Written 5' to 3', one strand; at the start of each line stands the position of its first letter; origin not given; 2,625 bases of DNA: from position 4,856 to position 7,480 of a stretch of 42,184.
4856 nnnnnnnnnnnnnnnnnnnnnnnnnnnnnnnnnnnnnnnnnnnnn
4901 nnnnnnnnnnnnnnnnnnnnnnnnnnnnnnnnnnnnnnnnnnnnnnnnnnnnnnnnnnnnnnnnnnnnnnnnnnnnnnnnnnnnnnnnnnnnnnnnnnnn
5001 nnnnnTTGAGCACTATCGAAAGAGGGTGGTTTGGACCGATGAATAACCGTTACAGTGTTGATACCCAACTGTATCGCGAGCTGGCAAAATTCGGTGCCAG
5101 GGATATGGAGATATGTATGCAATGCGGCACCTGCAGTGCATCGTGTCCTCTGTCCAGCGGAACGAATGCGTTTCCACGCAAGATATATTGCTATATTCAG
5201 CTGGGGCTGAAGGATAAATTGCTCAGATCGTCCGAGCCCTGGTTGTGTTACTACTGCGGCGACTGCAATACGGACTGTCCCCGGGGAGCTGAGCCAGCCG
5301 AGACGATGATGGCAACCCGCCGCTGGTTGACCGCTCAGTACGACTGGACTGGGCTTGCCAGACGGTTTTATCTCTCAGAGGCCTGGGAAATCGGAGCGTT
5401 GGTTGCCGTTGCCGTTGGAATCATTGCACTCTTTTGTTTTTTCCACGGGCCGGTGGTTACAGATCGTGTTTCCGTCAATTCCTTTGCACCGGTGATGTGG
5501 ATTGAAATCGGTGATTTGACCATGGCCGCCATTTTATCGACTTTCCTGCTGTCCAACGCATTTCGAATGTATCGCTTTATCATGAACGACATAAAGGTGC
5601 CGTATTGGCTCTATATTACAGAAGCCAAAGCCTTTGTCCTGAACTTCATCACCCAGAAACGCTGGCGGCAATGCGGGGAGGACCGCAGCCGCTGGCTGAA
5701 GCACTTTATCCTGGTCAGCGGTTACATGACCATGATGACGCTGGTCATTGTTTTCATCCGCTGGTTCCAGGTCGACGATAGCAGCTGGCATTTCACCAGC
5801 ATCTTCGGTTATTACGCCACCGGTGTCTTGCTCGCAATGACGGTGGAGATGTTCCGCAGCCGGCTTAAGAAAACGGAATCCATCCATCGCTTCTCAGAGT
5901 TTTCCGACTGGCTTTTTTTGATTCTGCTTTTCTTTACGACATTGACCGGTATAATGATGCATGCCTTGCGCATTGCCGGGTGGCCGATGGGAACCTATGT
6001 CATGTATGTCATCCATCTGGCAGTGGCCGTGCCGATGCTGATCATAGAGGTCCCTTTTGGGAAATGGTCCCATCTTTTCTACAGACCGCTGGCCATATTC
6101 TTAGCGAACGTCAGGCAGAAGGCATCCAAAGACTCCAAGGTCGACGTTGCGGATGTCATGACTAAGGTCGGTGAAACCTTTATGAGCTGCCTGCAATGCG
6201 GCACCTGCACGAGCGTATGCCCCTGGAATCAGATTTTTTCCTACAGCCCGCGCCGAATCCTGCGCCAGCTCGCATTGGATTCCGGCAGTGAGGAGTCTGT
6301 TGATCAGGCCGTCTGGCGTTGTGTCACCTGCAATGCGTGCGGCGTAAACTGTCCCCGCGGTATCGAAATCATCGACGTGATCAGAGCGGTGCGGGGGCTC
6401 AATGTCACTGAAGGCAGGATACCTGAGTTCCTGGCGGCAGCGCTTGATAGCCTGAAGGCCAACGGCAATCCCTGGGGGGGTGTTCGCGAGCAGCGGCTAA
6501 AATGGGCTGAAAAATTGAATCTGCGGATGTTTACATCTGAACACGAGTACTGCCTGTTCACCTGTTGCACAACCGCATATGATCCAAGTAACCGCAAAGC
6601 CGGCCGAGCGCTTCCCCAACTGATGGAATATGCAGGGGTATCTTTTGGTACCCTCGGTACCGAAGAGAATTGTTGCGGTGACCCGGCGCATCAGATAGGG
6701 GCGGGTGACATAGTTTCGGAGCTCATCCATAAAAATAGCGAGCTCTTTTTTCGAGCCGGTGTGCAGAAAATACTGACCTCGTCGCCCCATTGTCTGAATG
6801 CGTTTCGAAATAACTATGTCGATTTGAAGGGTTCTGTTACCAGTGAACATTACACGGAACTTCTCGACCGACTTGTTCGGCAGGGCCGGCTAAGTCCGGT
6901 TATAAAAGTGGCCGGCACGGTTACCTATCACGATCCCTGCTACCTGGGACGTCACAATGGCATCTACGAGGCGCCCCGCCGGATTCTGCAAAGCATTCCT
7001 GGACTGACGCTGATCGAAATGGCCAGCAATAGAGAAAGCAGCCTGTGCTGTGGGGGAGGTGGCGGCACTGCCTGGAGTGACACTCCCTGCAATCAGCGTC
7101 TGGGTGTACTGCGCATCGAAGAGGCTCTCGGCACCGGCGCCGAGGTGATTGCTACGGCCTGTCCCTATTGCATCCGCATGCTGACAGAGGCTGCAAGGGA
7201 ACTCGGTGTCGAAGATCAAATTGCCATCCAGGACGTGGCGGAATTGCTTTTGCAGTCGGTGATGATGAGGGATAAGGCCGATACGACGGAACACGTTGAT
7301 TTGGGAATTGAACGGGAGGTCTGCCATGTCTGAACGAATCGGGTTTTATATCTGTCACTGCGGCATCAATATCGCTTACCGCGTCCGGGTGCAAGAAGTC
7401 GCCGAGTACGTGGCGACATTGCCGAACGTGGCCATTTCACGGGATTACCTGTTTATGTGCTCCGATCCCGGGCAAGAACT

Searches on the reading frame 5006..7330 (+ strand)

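Call 7: search_protein_families(library=pfam, proteins=[window:5006-7330:+], max_evalue=0.01)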
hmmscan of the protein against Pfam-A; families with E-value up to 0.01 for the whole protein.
window:5006-7330:+ (775 aa): 9 families
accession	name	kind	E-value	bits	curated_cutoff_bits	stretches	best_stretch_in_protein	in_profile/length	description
PF02754.22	CCG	-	3.3e-28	98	20.6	2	639-726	1-84/85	Cysteine-rich domain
PF13183.11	Fer4_8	-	3.3e-19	69.6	27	2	394-453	4-68/68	4Fe-4S dicluster domain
PF13534.11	Fer4_17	-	7.6e-16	58.8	22.2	2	394-453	1-60/61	4Fe-4S dicluster domain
PF13187.11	Fer4_9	-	5.6e-10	39.5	27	2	395-452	2-50/52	4Fe-4S dicluster domain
PF12838.12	Fer4_7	-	7e-10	39.7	27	2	395-453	2-52/52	4Fe-4S dicluster domain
PF13237.11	Fer4_10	-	8.5e-10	38.9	25.5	2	394-450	8-53/53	4Fe-4S dicluster domain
PF25160.1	LdpA_Fe-S-bd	-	4e-05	23.7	27.6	1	385-412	18-45/49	LdpA Fe-S cluster-binding domain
PF13746.11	Fer4_18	-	0.0003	21.4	27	0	428-457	50-79/114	4Fe-4S dicluster domain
PF00037.32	Fer4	-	0.001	19.3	21.1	1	394-410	7-23/24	4Fe-4S binding domain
